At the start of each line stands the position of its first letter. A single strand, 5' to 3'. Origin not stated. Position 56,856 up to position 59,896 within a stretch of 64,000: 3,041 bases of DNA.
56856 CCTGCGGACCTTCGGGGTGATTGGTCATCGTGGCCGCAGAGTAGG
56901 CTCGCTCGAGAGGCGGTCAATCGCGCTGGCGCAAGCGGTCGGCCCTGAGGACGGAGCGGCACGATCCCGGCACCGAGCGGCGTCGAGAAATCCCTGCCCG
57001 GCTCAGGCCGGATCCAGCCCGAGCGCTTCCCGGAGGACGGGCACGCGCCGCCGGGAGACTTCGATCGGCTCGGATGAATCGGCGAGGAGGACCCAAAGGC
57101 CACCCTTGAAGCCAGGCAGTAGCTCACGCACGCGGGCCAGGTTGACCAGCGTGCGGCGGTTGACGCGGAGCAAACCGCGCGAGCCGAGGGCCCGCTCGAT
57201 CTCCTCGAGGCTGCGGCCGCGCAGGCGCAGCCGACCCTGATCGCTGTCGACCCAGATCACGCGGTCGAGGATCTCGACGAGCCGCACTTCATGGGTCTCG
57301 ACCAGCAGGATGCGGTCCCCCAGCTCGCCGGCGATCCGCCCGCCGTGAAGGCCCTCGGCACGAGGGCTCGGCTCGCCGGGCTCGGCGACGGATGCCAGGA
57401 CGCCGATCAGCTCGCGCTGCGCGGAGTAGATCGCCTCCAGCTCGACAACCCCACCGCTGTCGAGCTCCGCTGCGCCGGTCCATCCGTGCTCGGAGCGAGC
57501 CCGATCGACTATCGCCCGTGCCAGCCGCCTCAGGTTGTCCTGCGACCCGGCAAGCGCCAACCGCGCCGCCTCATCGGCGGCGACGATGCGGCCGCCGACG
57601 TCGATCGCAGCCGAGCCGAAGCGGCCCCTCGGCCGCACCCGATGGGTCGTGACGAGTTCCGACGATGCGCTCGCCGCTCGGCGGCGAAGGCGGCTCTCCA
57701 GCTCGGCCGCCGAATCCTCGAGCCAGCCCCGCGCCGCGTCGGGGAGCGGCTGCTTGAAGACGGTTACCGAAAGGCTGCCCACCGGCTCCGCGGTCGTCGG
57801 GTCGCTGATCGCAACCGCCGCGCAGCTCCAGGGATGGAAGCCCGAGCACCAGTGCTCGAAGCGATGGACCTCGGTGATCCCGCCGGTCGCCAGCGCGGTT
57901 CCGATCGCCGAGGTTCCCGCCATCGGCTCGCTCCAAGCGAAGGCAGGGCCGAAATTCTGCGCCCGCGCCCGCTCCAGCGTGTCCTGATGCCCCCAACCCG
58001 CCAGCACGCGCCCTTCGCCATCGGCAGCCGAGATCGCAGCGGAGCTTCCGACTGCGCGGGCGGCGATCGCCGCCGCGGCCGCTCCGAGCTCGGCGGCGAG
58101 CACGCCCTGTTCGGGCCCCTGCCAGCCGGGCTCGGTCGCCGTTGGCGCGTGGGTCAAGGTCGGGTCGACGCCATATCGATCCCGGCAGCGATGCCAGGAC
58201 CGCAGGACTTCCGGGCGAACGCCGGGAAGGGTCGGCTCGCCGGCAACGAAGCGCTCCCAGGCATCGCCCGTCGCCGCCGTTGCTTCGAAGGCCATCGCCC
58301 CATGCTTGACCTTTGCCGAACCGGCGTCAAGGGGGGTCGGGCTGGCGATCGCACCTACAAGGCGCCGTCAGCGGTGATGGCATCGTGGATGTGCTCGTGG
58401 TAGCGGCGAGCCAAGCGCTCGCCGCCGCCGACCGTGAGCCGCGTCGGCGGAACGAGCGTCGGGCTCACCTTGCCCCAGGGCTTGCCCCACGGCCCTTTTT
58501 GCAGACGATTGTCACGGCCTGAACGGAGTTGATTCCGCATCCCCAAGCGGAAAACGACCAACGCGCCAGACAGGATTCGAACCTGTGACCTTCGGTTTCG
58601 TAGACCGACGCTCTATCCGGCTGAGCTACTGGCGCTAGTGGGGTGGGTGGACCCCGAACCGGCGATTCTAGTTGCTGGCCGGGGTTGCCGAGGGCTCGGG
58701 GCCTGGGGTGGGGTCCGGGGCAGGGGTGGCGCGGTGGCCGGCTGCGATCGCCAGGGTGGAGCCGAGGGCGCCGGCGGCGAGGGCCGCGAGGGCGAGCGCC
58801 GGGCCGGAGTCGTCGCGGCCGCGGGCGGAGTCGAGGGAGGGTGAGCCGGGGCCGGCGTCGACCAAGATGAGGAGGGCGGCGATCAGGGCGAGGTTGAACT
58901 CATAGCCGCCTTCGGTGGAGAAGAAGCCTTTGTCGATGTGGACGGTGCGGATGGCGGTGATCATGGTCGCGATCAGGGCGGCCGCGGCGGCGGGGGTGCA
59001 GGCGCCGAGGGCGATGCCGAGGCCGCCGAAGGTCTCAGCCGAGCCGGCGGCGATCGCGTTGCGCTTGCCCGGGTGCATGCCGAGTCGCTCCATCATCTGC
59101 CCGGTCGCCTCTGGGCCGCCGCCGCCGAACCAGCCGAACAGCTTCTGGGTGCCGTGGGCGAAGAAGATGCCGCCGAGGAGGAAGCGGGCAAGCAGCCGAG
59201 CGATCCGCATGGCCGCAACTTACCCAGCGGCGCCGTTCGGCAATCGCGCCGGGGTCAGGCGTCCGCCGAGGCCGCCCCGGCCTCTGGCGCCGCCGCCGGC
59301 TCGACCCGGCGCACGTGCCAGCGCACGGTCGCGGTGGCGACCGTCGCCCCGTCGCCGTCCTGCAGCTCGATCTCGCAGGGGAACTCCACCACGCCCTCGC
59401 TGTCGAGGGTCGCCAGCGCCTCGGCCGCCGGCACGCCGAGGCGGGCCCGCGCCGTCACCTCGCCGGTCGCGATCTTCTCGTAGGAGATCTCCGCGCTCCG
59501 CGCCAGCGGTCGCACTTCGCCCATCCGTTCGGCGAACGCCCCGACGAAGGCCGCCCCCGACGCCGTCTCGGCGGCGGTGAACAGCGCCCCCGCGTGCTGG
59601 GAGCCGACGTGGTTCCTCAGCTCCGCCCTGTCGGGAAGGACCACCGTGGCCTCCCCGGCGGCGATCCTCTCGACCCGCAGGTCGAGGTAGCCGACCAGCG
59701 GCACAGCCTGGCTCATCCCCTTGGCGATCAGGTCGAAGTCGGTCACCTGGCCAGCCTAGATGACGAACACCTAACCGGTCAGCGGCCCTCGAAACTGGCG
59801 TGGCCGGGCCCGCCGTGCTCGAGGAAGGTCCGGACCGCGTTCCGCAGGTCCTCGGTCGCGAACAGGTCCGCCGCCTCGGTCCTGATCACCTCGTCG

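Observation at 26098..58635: tRNA-Arg(ACG) followed by three direct copies of its 3' half: a 32.5-kb composite integration block with no recombinase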

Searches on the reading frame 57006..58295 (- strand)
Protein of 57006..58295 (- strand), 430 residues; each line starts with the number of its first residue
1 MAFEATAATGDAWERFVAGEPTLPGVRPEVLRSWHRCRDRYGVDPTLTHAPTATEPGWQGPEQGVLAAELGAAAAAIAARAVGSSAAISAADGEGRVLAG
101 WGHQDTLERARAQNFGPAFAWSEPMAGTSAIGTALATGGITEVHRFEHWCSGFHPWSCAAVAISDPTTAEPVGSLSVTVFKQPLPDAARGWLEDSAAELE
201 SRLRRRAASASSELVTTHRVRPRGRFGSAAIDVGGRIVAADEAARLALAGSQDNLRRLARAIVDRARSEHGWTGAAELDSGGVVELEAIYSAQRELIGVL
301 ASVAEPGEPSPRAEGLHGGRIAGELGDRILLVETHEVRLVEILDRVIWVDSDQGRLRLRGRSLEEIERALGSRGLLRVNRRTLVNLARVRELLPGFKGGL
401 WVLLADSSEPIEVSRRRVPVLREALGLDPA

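Call 13: search_protein_families(library=pfam, proteins=[window:57006-58295:-])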
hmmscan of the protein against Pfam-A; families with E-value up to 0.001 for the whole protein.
window:57006-58295:- (430 aa): 1 family
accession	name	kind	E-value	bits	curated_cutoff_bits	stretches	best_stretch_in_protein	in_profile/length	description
PF04397.21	LytTR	-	2e-13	50.8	22.6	1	327-425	1-97/98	LytTr DNA-binding domain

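Call 72: search_protein_families(library=ncbifam, proteins=[window:57006-58295:-], max_evalue=0.01)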
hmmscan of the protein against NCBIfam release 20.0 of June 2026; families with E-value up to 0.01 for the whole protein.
window:57006-58295:- (430 aa): 2 families
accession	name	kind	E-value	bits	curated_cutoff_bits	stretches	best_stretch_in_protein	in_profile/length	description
NF008485.2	PRK11388.1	equivalog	8e-08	31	551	1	82-166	76-160/643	dihydroxyacetone kinase operon transcriptional regulator DhaR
NF008677.0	PRK11697.1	equivalog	0.00019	20.9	246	1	325-427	140-237/238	two-component system response regulator BtsR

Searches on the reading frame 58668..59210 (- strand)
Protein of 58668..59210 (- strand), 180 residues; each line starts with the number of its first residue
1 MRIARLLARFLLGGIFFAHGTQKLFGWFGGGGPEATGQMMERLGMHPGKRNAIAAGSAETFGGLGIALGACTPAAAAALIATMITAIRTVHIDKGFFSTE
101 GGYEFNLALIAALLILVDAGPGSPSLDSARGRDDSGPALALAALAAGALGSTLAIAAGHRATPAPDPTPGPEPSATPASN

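Call 13: search_protein_families(library=pfam, proteins=[window:58671-59210:-])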
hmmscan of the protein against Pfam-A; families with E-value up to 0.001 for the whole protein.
window:58671-59210:- (180 aa): 2 families
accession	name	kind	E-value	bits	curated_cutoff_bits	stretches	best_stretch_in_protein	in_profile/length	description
PF07681.17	DoxX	-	3.7e-20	72.8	23.6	1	5-91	2-84/85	DoxX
PF07291.16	MauE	-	0.00065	20.4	27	1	2-85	2-82/128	Methylamine utilisation protein MauE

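Call 22: find_encoding_contigs(protein=window:58668-59210:-, flank=10000, max_places=10)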
Protein window:58668-59210:- (180 aa): no gene with exactly this product is on record in the collection.

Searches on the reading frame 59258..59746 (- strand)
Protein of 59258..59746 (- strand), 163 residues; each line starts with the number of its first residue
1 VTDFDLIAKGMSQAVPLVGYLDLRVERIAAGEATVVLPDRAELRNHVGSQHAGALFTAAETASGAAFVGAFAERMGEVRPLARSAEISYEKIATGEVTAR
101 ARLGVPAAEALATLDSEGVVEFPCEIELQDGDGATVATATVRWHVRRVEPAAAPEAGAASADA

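Call 13: search_protein_families(library=pfam, proteins=[window:59258-59746:-])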
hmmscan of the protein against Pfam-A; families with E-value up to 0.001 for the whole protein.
window:59258-59746:- (163 aa): 1 family
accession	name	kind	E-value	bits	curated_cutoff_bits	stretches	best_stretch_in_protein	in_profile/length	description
PF14539.12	DUF4442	-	3.6e-24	85.9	25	1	6-145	4-132/132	Domain of unknown function (DUF4442)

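Call 51: find_homologous_proteins(query=window:59258-59746:-, max_evalue=1e-30)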
Query seq(163 aa) (163 aa): 3441 proteins with E <= 1e-30 among 5060 candidates; the best 120 are listed.
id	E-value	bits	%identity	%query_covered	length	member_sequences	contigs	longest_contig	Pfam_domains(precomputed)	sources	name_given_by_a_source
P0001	1.8e-94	332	99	100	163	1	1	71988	PF14539.13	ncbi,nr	ncbi:MAG: DUF4442 domain-containing protein [Actinobacteria bacterium]|nr:DUF4442 domain-containing 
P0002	9.7e-83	294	90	91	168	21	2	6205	PF14539.13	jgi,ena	jgi:uncharacterized protein (TIGR00369 family)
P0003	1.9e-81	289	85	99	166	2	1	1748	PF14539.13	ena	-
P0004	2.0e-81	289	86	98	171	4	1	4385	PF14539.13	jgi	jgi:uncharacterized protein (TIGR00369 family)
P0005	6.1e-81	288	85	99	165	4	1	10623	PF14539.13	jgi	jgi:uncharacterized protein (TIGR00369 family)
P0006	6.4e-81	288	84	100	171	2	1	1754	PF14539.13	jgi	jgi:uncharacterized protein (TIGR00369 family)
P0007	8.7e-81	287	89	92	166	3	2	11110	PF14539.13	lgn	-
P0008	1.1e-80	287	87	94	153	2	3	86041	PF14539.13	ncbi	ncbi:MAG: DUF4442 domain-containing protein [Solirubrobacterales bacterium]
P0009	1.3e-80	287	83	99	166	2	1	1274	PF14539.13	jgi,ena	-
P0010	4.6e-80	285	84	98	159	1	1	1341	PF14539.13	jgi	jgi:uncharacterized protein (TIGR00369 family)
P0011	8.0e-80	284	86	96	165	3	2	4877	PF14539.13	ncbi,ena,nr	ncbi:MAG TPA: DUF4442 domain-containing protein [Solirubrobacterales bacterium]|nr:DUF4442 domain-co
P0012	2.6e-79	283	86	92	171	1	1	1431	PF14539.13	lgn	-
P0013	3.2e-79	282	85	100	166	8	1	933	PF14539.13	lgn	-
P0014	1.2e-78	280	86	94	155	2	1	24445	PF14539.13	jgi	jgi:uncharacterized protein (TIGR00369 family)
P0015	1.2e-78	280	81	99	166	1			PF14539.13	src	-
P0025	8.2e-75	268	84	93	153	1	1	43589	PF14539.13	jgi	jgi:uncharacterized protein (TIGR00369 family)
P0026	1.0e-74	268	85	93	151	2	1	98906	PF14539.13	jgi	jgi:uncharacterized protein (TIGR00369 family)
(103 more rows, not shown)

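Call 52: find_encoding_contigs(protein=P0008, flank=10000, max_places=4)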
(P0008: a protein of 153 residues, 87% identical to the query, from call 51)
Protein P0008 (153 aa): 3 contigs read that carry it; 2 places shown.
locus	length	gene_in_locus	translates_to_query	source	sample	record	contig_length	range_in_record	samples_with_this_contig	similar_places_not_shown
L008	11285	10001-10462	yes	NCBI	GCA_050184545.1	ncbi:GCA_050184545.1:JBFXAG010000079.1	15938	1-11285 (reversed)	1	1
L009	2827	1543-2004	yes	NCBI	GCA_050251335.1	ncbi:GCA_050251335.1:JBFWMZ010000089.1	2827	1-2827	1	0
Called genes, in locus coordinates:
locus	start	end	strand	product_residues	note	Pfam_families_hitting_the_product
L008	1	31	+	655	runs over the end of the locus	PF13385:Laminin_G_3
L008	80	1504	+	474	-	PF17164:DUF5122 (faint)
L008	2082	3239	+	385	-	PF00083:Sugar_tr (faint), PF07690:MFS_1, PF06779:MFS_4, PF07690:MFS_1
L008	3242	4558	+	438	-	PF01565:FAD_binding_4, PF04030:ALO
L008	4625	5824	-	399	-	PF01168:Ala_racemase_N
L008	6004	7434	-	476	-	PF00067:p450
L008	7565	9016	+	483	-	PF00224:PK, PF02887:PK_C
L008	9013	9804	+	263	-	PF00378:ECH_1, PF16113:ECH_2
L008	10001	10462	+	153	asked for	PF14539:DUF4442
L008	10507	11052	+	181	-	PF07681:DoxX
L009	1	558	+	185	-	PF00224:PK, PF02887:PK_C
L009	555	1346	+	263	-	PF00378:ECH_1, PF16113:ECH_2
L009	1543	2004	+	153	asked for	PF14539:DUF4442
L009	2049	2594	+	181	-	PF07681:DoxX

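Call 53: find_encoding_contigs(protein=P0026, flank=10000, max_places=4)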
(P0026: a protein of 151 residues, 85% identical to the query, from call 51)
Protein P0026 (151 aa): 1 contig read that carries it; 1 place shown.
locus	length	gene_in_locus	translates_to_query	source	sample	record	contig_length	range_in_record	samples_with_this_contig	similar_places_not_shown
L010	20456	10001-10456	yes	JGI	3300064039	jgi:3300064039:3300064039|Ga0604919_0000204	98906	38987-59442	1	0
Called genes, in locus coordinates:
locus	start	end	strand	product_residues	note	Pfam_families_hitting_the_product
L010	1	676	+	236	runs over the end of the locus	PF13668:Ferritin_2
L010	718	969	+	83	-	PF02416:TatA_B_E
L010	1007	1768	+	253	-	PF00902:TatC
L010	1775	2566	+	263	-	PF04607:RelA_SpoT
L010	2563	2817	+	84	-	-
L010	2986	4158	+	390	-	PF00083:Sugar_tr (weak), PF07690:MFS_1, PF06779:MFS_4, PF07690:MFS_1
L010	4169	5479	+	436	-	PF01565:FAD_binding_4, PF04030:ALO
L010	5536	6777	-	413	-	PF01168:Ala_racemase_N (weak)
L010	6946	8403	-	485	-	PF00067:p450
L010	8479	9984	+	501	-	PF00224:PK, PF02887:PK_C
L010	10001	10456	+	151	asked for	PF14539:DUF4442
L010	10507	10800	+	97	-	PF07681:DoxX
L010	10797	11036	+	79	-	-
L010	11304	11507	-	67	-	PF12844:HTH_19 (weak), PF13560:HTH_31, PF01381:HTH_3, PF13443:HTH_26 (weak)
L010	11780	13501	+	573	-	PF10592:AIPR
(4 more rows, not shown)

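Call 57: find_encoding_contigs(protein=P0014, flank=10000, max_places=3)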
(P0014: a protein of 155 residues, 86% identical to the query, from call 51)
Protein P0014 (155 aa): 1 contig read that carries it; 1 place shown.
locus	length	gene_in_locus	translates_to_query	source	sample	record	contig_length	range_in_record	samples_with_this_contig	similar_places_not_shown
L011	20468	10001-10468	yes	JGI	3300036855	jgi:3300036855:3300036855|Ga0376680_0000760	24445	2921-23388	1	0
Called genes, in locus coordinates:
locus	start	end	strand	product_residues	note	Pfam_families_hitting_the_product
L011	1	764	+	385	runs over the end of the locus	PF00083:Sugar_tr (weak), PF07690:MFS_1, PF12832:MFS_1_like (faint), PF06779:MFS_4, PF07690:MFS_1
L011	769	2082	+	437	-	PF01565:FAD_binding_4, PF04030:ALO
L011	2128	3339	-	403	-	PF01168:Ala_racemase_N (weak)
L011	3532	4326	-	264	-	PF01061:ABC2_membrane, PF12698:ABC2_membrane_3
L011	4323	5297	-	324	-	PF00005:ABC_tran, PF13304:AAA_21 (faint), PF13732:DrrA1-3_C (weak)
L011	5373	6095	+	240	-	PF00440:TetR_N, PF02909:TetR_C_1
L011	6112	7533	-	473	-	PF00067:p450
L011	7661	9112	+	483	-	PF00224:PK, PF02887:PK_C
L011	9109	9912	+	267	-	PF00378:ECH_1, PF16113:ECH_2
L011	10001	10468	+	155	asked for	PF14539:DUF4442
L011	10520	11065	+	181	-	PF07681:DoxX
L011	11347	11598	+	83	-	-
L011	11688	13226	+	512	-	PF00501:AMP-binding, PF13193:AMP-binding_C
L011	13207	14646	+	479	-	PF00171:Aldedh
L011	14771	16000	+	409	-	PF25906:PucR-like_N, PF14361:RsbRD_N, PF17853:GGDEF_2, PF13556:HTH_30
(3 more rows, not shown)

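Call 58: find_encoding_contigs(protein=P0025, flank=10000, max_places=3)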
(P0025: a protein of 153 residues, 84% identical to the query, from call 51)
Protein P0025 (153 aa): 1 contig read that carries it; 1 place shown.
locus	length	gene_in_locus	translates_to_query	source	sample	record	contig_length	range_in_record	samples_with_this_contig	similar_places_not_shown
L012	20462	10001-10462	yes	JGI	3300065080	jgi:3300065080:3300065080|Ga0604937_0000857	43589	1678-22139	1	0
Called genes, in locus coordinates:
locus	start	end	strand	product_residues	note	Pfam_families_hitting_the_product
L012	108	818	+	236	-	PF13668:Ferritin_2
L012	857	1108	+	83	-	PF02416:TatA_B_E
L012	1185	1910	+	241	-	PF00902:TatC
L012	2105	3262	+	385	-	PF00083:Sugar_tr (weak), PF07690:MFS_1, PF06779:MFS_4 (weak), PF07690:MFS_1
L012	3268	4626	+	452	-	PF01565:FAD_binding_4, PF04030:ALO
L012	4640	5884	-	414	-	PF01168:Ala_racemase_N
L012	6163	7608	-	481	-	PF00067:p450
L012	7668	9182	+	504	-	PF00224:PK, PF02887:PK_C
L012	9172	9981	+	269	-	PF00378:ECH_1, PF16113:ECH_2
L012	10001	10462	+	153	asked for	PF14539:DUF4442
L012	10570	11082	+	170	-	PF07681:DoxX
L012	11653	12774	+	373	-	PF13407:Peripla_BP_4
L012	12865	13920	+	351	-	PF08240:ADH_N, PF00107:ADH_zinc_N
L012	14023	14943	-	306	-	PF00126:HTH_1, PF03466:LysR_substrate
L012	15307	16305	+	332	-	PF07859:Abhydrolase_3, PF20434:BD-FAE (weak)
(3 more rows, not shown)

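Call 59: find_encoding_contigs(protein=P0007, flank=10000, max_places=3)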
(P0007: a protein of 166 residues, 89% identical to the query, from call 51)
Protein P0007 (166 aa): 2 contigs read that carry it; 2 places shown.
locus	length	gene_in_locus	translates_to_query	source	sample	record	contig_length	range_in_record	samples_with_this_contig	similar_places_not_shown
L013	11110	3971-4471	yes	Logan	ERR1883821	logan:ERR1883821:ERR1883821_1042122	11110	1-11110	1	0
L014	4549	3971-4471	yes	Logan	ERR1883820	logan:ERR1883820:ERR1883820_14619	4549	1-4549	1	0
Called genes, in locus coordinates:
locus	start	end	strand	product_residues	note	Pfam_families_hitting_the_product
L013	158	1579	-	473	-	PF00067:p450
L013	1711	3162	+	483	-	PF00224:PK, PF02887:PK_C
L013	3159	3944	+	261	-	PF00378:ECH_1, PF16113:ECH_2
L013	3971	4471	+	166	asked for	PF14539:DUF4442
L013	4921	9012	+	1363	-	-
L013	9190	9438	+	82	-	-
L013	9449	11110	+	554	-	?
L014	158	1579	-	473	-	PF00067:p450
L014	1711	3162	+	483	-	PF00224:PK, PF02887:PK_C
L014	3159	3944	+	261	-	PF00378:ECH_1, PF16113:ECH_2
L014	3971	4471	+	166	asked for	PF14539:DUF4442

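Call 64: find_encoding_contigs(protein=P0001, flank=10000, max_places=3)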
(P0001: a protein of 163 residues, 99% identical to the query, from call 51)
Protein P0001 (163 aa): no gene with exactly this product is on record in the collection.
